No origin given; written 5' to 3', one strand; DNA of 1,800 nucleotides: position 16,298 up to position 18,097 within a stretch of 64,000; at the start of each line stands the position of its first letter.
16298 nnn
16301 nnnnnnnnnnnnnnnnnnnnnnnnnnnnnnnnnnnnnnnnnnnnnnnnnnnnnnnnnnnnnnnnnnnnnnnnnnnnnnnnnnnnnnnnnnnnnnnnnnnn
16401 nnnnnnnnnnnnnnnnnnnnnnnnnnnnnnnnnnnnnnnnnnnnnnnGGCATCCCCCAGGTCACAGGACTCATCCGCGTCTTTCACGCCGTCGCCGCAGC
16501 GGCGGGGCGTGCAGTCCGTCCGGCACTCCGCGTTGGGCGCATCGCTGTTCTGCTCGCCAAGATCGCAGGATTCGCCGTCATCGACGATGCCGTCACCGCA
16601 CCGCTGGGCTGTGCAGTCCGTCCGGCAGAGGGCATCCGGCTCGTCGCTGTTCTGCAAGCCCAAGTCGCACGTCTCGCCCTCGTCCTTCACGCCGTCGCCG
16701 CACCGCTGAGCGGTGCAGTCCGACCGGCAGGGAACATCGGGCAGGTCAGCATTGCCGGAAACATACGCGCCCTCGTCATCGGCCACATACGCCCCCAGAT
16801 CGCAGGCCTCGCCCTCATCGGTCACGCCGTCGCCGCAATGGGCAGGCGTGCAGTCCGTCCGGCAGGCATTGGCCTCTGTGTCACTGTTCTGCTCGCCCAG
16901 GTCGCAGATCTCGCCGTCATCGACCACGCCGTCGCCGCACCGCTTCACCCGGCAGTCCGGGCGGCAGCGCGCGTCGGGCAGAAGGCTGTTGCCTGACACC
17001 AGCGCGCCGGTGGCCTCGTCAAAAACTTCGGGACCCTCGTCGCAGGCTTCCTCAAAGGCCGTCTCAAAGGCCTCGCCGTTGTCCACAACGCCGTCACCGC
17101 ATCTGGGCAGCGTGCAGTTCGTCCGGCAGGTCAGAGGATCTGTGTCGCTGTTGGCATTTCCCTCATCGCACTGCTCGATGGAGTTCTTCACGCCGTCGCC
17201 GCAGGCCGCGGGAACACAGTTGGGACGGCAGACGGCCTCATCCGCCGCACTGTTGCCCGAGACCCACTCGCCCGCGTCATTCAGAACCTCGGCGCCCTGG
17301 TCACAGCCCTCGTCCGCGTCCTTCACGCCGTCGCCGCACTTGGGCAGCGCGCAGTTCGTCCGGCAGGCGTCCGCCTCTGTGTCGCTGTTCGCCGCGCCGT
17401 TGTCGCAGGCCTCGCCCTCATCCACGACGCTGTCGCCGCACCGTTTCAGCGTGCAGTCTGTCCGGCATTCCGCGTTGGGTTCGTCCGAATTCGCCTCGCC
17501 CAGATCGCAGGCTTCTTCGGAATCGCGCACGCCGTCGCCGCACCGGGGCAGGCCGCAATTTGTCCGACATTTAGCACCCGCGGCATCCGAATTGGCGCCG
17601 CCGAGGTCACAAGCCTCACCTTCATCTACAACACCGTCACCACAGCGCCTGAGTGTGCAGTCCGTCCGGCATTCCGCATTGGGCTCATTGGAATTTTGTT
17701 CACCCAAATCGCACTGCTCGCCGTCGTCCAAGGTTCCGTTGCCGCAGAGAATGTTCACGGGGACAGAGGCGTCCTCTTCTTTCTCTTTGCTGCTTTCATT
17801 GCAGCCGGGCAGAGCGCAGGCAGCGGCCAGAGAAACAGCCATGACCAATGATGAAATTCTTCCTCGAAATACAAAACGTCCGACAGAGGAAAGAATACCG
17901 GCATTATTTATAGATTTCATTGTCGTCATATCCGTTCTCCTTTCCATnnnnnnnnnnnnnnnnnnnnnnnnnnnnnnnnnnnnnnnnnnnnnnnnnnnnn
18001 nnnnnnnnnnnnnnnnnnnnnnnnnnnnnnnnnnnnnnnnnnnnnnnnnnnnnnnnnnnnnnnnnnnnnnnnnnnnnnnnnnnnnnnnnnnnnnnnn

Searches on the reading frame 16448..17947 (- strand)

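Call 75: search_protein_families(library=pfam, proteins=[window:16448-17947:-], max_evalue=0.01)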
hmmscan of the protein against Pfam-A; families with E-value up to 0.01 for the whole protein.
window:16448-17947:- (500 aa): 1 family
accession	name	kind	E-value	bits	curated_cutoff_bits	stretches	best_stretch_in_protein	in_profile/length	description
PF13948.11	DUF4215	-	2.1e-15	57.1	27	0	195-224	13-41/47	Domain of unknown function (DUF4215)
